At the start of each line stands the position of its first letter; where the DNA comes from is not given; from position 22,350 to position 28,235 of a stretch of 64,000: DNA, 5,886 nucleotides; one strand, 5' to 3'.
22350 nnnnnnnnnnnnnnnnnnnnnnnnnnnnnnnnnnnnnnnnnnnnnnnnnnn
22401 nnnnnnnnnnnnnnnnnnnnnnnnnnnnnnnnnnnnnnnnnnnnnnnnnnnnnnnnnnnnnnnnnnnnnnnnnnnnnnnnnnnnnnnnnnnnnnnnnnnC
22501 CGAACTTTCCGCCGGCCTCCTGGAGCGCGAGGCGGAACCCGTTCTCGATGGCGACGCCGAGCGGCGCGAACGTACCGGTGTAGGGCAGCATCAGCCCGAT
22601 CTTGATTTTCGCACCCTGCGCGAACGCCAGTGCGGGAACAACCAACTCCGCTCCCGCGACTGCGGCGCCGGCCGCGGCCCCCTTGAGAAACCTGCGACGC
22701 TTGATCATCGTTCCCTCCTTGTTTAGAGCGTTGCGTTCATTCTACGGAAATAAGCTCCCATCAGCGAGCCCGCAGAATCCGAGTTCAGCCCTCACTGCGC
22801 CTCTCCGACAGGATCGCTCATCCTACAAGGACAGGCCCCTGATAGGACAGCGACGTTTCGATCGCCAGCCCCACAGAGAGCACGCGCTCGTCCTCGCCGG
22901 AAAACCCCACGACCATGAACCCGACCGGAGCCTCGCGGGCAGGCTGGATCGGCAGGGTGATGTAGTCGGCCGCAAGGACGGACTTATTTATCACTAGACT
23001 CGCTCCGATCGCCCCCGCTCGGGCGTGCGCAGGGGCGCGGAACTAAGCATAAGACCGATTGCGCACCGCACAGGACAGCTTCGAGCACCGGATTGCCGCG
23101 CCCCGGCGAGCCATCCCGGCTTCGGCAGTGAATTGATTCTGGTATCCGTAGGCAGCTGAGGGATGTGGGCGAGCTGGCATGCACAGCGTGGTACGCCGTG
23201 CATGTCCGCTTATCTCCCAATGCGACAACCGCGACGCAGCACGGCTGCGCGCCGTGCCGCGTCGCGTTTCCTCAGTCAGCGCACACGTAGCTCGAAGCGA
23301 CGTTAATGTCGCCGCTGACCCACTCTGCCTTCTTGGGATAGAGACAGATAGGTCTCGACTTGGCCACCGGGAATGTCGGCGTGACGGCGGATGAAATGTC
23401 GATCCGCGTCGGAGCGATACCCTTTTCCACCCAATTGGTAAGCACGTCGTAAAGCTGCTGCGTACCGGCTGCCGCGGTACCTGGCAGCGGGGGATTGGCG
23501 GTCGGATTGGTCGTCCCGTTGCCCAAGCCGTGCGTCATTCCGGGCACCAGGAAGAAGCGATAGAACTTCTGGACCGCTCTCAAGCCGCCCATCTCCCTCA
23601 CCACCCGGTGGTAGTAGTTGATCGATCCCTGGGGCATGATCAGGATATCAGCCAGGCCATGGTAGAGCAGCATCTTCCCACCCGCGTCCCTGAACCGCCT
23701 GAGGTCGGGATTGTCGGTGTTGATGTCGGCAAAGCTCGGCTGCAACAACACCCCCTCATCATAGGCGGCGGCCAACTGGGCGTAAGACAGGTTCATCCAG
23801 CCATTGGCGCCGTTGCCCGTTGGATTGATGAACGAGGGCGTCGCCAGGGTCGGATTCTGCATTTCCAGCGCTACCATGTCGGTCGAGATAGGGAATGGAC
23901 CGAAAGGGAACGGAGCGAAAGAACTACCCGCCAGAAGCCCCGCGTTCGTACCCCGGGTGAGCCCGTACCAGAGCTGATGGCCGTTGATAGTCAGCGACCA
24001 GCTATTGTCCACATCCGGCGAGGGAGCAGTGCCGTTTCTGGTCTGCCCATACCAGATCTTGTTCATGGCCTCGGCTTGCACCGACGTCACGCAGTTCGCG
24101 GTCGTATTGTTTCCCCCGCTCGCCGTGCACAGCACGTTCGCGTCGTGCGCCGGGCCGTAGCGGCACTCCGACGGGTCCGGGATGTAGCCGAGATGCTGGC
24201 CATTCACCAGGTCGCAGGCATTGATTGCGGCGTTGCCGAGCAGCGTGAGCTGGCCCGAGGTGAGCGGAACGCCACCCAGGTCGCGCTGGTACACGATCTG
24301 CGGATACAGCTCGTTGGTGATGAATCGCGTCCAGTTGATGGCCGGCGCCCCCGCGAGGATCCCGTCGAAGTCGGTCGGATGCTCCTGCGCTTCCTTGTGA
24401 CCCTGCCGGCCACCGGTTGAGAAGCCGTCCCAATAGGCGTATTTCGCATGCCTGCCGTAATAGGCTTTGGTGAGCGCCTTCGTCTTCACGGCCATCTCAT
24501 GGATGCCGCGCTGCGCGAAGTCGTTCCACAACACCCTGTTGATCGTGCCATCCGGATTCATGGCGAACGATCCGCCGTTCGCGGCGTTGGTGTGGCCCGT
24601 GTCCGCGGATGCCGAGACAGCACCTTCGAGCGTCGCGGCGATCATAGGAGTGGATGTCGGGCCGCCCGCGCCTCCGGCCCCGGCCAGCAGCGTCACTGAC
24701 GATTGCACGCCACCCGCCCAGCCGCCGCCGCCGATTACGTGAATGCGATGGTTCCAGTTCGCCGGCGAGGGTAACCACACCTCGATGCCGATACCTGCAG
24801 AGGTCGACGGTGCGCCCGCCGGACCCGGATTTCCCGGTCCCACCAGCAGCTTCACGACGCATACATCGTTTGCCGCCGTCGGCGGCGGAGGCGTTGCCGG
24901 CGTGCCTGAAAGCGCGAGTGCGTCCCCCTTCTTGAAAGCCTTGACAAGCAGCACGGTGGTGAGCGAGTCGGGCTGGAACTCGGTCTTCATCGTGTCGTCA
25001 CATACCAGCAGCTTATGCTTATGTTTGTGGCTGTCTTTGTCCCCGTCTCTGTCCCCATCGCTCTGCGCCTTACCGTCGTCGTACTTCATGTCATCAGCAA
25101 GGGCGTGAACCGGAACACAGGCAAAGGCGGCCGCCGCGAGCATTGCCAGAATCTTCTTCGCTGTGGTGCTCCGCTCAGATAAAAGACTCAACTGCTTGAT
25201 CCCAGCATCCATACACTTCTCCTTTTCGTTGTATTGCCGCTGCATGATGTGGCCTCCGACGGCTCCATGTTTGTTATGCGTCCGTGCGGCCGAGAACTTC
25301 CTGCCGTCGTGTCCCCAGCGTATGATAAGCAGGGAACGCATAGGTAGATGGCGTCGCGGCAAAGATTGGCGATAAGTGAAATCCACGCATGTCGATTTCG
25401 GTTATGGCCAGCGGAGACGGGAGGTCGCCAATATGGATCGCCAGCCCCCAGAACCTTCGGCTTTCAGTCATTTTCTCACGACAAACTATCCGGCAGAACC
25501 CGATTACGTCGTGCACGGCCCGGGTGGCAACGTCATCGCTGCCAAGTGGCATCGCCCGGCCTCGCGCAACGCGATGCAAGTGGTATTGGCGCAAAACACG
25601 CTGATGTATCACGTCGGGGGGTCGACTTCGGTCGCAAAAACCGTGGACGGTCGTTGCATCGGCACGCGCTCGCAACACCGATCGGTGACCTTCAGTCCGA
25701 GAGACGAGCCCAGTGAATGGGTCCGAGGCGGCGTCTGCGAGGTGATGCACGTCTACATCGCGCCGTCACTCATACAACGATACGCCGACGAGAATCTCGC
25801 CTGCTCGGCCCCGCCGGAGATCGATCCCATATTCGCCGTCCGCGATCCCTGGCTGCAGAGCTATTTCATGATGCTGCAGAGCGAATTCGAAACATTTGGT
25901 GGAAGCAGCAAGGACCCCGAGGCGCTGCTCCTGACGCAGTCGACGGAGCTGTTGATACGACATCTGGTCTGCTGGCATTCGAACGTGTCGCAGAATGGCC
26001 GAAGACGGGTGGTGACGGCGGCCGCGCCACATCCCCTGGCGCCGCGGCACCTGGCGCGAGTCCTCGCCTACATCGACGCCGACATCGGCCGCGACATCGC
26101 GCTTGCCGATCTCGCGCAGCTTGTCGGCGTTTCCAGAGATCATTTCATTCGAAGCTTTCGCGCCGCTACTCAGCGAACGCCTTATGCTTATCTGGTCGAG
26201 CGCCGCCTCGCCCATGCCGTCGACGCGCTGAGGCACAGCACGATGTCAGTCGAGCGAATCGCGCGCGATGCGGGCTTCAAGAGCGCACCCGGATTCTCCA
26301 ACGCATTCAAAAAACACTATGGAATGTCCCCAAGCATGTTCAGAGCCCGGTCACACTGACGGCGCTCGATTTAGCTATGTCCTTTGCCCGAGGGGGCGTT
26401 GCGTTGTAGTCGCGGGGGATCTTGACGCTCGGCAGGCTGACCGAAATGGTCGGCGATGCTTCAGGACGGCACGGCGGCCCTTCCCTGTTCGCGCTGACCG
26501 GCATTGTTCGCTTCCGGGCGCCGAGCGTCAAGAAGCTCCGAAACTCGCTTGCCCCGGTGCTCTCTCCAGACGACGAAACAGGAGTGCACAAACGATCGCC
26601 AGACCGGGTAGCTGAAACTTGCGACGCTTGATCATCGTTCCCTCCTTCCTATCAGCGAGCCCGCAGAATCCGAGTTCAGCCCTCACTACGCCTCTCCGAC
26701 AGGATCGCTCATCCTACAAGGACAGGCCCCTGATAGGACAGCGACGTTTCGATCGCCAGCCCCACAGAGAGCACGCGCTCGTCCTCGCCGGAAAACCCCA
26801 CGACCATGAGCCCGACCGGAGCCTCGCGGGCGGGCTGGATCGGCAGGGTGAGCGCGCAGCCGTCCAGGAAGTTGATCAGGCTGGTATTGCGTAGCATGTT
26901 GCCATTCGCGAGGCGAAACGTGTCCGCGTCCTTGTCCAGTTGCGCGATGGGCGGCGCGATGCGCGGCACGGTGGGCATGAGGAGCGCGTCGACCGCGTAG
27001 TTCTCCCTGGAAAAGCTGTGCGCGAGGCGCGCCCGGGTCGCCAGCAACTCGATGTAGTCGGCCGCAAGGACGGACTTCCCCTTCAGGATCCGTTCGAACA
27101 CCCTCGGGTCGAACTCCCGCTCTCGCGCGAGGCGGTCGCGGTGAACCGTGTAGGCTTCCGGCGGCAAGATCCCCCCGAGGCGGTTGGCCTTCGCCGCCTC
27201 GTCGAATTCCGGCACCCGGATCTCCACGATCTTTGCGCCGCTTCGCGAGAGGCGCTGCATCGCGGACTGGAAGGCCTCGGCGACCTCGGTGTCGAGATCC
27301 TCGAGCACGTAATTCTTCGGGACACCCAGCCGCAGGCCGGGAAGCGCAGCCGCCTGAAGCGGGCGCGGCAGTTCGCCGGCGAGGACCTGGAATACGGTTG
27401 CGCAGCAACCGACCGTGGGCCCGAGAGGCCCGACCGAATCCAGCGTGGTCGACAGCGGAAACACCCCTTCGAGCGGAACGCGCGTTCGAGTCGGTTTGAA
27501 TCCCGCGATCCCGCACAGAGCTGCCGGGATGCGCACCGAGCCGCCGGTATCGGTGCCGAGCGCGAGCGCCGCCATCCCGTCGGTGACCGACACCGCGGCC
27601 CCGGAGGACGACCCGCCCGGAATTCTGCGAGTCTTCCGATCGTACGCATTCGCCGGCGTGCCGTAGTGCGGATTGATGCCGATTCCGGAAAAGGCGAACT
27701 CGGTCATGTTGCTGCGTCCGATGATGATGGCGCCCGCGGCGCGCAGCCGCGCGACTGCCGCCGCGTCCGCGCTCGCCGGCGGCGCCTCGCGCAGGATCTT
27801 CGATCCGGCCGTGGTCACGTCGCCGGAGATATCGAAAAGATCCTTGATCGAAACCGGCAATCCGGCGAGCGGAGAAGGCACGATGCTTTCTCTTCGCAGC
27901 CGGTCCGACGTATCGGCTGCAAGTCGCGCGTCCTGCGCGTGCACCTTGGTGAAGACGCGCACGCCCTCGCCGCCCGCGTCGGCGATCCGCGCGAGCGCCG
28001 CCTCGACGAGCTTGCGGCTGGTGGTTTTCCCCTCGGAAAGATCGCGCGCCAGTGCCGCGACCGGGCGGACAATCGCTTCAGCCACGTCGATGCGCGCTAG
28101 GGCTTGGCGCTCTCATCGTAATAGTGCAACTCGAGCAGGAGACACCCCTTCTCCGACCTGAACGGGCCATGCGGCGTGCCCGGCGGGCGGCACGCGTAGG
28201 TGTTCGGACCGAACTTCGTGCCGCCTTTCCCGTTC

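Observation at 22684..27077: About 3.6 kb tannase + AraC module bracketed by direct repeats of the amidase-3'/binding-protein-5' junction (recombination scar)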

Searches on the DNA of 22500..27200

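Call 14: search_rna_families(source=window, start=22500, end=27200, threshold=evalue, max_evalue=1)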
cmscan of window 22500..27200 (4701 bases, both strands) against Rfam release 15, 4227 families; matches with E-value up to 1: 1.
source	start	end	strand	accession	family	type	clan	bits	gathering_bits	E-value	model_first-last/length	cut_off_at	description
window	25023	25178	+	RF02042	HOTTIP_3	Gene; lncRNA;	-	12.2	50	0.87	1-353/353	no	HOXA transcript at the distal tip, conserved region 3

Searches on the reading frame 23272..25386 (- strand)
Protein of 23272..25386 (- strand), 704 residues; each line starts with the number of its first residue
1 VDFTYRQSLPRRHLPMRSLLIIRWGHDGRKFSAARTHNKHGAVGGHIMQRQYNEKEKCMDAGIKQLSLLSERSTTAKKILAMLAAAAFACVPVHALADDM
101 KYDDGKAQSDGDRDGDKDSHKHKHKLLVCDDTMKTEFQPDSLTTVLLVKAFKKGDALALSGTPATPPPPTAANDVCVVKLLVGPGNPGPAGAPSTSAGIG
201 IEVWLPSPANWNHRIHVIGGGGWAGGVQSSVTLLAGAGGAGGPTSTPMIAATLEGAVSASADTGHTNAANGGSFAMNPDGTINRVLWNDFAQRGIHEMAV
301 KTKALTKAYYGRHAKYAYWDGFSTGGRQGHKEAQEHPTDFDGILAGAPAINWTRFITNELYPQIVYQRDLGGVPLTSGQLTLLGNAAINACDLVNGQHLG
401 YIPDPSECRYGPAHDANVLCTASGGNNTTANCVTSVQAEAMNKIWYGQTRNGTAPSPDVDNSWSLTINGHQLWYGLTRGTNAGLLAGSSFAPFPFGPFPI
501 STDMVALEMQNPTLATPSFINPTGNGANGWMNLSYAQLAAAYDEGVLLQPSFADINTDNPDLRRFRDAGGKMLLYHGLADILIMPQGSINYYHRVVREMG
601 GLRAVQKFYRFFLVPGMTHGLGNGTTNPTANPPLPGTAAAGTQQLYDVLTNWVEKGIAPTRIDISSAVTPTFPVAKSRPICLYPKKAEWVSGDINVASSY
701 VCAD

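Call 6: search_protein_families(library=pfam, proteins=[window:23272-25386:-])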
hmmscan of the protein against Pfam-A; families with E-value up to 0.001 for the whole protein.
window:23272-25386:- (704 aa): 2 families
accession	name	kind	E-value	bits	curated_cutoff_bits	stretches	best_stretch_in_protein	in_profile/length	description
PF07519.17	Tannase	-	5.2e-83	280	29.8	1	197-703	18-490/490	Tannase and feruloyl esterase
PF00326.27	Peptidase_S9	-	0.0003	20.8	22.6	0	288-359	38-108/213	Prolyl oligopeptidase family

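Call 34: find_homologous_proteins(query=window:23272-25245:-, max_evalue=1e-50)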
Query window:23272-25245:- (657 aa): 1853 proteins with E <= 1e-50 among 8000 candidates; the best 120 are listed.
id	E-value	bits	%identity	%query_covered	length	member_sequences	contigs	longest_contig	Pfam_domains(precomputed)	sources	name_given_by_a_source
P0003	0.0e+0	1442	94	100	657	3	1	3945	PF07519.18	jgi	jgi:feruloyl esterase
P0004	0.0e+0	1260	85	98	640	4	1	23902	PF07519.18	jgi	-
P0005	0.0e+0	1180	82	95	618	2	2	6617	PF00326.28,PF07519.18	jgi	jgi:hypothetical protein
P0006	0.0e+0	1126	83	88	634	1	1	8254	PF07519.18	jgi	-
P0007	0.0e+0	1122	76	100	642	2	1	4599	PF07519.18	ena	-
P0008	0.0e+0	1118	76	100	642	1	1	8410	PF07519.18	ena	-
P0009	0.0e+0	1107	79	91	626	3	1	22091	PF07519.18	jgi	jgi:feruloyl esterase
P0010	0.0e+0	1101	76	96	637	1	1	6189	PF00326.28,PF07519.18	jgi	jgi:feruloyl esterase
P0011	0.0e+0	1097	75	98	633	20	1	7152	PF00326.28,PF07519.18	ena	-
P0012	0.0e+0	1096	78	94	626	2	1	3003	PF07519.18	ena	-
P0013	0.0e+0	1091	75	98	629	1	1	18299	PF00326.28,PF07519.18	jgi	jgi:feruloyl esterase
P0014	0.0e+0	1089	80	91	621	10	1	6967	PF07519.18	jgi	jgi:feruloyl esterase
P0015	0.0e+0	1088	80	91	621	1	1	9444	PF00326.28,PF07519.18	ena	-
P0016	0.0e+0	1087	79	88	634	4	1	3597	PF00326.28,PF07519.18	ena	-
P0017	0.0e+0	1083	79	88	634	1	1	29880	PF00326.28,PF07519.18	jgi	jgi:feruloyl esterase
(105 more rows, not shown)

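Call 35: find_encoding_contigs(protein=P0003, flank=10000, max_places=3)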
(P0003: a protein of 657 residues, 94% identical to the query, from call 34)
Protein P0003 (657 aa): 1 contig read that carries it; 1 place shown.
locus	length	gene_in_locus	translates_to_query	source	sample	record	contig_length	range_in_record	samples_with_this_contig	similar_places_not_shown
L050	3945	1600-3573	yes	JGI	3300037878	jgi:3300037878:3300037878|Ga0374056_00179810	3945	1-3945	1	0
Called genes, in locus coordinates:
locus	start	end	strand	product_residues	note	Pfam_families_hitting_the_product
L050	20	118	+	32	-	-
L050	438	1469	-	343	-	PF00165:HTH_AraC (weak), PF12833:HTH_18, PF00165:HTH_AraC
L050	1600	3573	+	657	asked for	PF07519:Tannase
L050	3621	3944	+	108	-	?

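Call 36: find_encoding_contigs(protein=P0004, flank=10000, max_places=3)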
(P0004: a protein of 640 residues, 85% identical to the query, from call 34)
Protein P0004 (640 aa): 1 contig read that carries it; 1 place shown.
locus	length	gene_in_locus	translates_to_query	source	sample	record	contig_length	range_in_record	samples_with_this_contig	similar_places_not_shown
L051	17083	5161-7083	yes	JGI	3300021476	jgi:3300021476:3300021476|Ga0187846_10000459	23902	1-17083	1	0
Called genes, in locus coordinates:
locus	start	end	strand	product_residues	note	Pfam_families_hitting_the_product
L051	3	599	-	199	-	?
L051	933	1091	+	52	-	PF01797:Y1_Tnp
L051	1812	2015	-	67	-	-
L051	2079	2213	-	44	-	-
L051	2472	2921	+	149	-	PF07366:SnoaL, PF12680:SnoaL_2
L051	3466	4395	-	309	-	PF00165:HTH_AraC (weak), PF12833:HTH_18, PF00165:HTH_AraC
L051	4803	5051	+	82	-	PF07519:Tannase (weak)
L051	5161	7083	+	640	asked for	PF07519:Tannase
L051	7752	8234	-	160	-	-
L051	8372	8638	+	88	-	-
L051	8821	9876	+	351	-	PF05145:AbrB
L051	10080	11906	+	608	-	PF17297:PEPCK_N, PF00821:PEPCK_GTP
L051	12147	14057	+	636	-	PF00890:FAD_binding_2 (faint), PF01134:GIDA, PF12831:FAD_oxidored, PF21680:GIDA_C_1st, PF13932:SAM_GIDA_C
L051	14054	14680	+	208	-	PF02527:GidB, PF05175:MTS, PF13847:Methyltransf_31, PF13649:Methyltransf_25 (weak)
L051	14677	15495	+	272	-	PF00142:Fer4_NifH (weak), PF01656:CbiA, PF02374:ArsA_ATPase (faint), PF06564:CBP_BcsQ, PF09140:MipZ, PF10609:ParA, PF13614:AAA_31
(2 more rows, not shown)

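Call 72: find_encoding_contigs(protein=P0006, flank=8000, max_places=3)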
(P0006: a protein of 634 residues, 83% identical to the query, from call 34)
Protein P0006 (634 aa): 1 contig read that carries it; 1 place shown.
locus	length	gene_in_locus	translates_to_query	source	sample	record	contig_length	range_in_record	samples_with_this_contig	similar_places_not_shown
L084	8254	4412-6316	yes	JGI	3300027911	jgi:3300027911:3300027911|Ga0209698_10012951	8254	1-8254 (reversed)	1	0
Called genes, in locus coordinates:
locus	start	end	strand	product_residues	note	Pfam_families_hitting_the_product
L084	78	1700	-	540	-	PF00501:AMP-binding, PF13193:AMP-binding_C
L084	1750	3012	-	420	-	PF13433:Peripla_BP_5, PF13458:Peripla_BP_6, PF01094:ANF_receptor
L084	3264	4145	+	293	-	PF00165:HTH_AraC, PF12833:HTH_18, PF00165:HTH_AraC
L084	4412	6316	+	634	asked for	PF07519:Tannase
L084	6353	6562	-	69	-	PF03625:DUF302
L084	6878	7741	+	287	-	PF00892:EamA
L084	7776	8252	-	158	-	?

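Call 73: find_encoding_contigs(protein=P0005, flank=8000, max_places=3)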
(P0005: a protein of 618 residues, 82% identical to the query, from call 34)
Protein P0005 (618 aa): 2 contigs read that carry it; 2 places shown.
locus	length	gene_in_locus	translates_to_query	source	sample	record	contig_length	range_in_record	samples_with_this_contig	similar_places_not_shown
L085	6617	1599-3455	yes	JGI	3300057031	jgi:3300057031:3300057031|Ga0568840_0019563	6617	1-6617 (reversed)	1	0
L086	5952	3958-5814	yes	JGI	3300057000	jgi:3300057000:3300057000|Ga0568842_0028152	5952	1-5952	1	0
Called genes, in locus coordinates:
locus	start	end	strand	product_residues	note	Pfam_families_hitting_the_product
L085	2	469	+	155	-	?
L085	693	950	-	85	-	-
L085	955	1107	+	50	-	-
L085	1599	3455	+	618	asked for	PF07519:Tannase, PF00326:Peptidase_S9 (faint)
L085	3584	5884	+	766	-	PF19878:DUF6351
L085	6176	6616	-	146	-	?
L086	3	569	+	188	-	?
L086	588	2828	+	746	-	PF19878:DUF6351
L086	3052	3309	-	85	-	-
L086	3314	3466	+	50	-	-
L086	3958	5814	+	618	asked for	PF07519:Tannase, PF00326:Peptidase_S9 (faint)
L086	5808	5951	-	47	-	?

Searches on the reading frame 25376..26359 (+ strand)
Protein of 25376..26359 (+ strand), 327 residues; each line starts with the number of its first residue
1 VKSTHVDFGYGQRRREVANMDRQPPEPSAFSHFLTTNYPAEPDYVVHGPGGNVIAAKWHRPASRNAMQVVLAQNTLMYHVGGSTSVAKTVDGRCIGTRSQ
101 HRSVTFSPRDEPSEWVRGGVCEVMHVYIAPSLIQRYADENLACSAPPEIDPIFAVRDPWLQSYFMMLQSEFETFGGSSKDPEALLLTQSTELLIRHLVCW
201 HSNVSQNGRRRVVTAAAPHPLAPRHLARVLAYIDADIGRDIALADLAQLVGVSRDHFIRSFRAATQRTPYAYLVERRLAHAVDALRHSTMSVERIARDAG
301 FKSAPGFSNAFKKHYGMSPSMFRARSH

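Call 6: search_protein_families(library=pfam, proteins=[window:25376-26359:+])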
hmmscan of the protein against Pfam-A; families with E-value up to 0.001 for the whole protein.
window:25376-26359:+ (327 aa): 2 families
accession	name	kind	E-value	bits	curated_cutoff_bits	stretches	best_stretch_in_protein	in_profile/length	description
PF12833.13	HTH_18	-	7.8e-23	81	33.6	1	246-325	1-80/80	Helix-turn-helix domain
PF00165.29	HTH_AraC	-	4.1e-18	65.5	26.6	2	285-323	1-41/42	Bacterial regulatory helix-turn-helix proteins, AraC family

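Call 24: find_encoding_contigs(protein=window:25433-26359:+, flank=10000, max_places=10)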
Protein window:25433-26359:+ (308 aa): 7 contigs read that carry it; 7 places shown.
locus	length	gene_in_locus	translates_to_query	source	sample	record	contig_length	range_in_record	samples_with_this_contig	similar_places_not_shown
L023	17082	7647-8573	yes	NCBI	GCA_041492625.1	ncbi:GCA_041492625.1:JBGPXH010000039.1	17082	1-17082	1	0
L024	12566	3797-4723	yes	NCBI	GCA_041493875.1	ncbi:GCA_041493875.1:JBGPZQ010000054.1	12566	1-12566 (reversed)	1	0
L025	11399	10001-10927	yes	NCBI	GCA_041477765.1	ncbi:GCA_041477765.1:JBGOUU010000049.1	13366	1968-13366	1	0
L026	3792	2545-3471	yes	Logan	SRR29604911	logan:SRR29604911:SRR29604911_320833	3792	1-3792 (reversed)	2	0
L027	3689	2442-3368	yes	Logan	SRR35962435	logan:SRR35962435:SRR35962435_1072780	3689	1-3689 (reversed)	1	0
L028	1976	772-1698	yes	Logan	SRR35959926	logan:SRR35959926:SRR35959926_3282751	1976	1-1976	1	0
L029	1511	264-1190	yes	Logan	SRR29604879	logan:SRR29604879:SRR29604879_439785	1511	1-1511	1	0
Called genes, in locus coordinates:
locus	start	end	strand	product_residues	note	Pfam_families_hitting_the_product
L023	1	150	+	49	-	?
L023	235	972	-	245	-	PF03193:RsgA_GTPase (faint), PF00005:ABC_tran, PF13191:AAA_16 (faint), PF13304:AAA_21 (faint)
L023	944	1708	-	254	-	PF00005:ABC_tran, PF02463:SMC_N (faint), PF13604:AAA_30 (faint), PF13304:AAA_21 (weak), PF12399:BCA_ABC_TP_C (faint)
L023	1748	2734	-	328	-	PF02653:BPD_transp_2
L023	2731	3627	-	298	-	PF02653:BPD_transp_2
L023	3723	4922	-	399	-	PF13433:Peripla_BP_5, PF13458:Peripla_BP_6, PF01094:ANF_receptor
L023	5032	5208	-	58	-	-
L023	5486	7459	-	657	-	PF07519:Tannase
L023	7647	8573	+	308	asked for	PF00165:HTH_AraC, PF12833:HTH_18, PF00165:HTH_AraC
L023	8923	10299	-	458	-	PF01425:Amidase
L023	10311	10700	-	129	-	-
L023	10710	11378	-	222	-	PF11010:DUF2848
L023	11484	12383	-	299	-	PF00126:HTH_1, PF03466:LysR_substrate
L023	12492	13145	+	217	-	-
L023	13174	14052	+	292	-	-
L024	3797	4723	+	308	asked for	PF00165:HTH_AraC, PF12833:HTH_18, PF00165:HTH_AraC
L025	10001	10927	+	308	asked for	PF00165:HTH_AraC, PF12833:HTH_18, PF00165:HTH_AraC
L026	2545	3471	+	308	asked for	PF00165:HTH_AraC, PF12833:HTH_18, PF00165:HTH_AraC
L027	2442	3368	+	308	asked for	PF00165:HTH_AraC, PF12833:HTH_18, PF00165:HTH_AraC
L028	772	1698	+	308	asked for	PF00165:HTH_AraC, PF12833:HTH_18, PF00165:HTH_AraC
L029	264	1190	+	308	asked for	PF00165:HTH_AraC, PF12833:HTH_18, PF00165:HTH_AraC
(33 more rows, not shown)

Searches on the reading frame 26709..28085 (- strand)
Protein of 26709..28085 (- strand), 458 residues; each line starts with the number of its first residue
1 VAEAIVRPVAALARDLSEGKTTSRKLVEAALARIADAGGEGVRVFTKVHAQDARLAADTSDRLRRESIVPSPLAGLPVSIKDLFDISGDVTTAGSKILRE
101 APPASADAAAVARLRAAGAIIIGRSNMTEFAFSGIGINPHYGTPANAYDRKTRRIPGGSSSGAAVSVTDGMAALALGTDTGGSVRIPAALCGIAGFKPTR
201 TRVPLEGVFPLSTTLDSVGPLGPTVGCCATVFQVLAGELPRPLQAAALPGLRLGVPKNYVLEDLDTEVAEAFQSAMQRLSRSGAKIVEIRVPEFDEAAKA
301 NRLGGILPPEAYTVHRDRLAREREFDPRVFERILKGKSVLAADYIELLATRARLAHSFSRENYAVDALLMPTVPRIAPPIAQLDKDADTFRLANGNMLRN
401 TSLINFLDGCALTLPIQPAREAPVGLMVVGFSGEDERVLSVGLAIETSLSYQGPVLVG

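Call 6: search_protein_families(library=pfam, proteins=[window:26709-28085:-])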
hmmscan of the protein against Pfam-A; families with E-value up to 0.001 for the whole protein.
window:26709-28085:- (458 aa): 1 family
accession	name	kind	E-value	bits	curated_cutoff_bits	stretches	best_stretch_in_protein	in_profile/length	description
PF01425.27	Amidase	-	1e-85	288.9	27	1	26-439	2-445/445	Amidase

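Call 47: find_encoding_contigs(protein=window:26709-28085:-, flank=6000, max_places=10)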
Protein window:26709-28085:- (458 aa): 1 contig read that carries it; 1 place shown.
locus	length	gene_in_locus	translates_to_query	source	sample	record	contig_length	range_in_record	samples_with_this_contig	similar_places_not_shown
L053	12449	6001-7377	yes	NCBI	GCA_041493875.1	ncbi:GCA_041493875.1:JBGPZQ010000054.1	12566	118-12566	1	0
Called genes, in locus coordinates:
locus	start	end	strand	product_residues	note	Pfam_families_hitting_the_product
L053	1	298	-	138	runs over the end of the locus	?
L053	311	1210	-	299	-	-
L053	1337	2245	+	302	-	PF00903:Glyoxalase, PF13669:Glyoxalase_4 (faint), PF00903:Glyoxalase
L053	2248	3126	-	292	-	-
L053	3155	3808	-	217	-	-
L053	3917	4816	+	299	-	PF00126:HTH_1, PF03466:LysR_substrate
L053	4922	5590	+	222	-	PF11010:DUF2848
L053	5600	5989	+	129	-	-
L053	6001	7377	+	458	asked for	PF01425:Amidase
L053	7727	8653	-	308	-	PF00165:HTH_AraC, PF12833:HTH_18, PF00165:HTH_AraC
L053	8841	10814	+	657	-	PF07519:Tannase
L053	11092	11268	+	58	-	-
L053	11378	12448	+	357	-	?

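Call 70: list_cluster_members(proteins=[window:26709-28085:-, window:23272-25245:-, window:25433-26359:+])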
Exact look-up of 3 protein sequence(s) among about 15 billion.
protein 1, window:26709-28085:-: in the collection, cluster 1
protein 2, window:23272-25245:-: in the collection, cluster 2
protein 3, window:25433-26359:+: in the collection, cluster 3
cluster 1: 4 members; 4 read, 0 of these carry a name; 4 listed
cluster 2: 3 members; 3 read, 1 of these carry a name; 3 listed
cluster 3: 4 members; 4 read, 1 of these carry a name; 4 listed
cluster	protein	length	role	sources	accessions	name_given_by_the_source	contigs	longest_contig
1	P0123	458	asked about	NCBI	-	-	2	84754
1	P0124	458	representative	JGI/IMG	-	-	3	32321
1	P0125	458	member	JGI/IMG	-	-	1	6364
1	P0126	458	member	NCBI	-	-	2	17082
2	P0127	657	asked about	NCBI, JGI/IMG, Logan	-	-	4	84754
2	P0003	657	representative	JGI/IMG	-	feruloyl esterase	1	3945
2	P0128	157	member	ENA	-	-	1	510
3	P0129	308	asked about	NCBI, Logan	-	-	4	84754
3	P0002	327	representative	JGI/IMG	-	-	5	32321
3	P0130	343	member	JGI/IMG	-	AraC family transcriptional regulator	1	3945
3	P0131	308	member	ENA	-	-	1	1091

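Call 71: find_encoding_contigs(protein=P0125, flank=8000, max_places=5)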
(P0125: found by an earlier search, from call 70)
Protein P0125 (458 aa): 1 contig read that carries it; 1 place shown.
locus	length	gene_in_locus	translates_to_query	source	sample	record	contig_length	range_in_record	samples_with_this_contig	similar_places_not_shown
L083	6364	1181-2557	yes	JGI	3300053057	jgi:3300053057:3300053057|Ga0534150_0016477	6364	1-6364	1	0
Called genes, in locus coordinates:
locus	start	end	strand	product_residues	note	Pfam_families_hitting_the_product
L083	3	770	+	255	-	?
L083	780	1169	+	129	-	-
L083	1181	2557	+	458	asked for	PF01425:Amidase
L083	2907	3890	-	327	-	PF00165:HTH_AraC, PF12833:HTH_18, PF00165:HTH_AraC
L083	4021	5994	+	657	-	PF07519:Tannase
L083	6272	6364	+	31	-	?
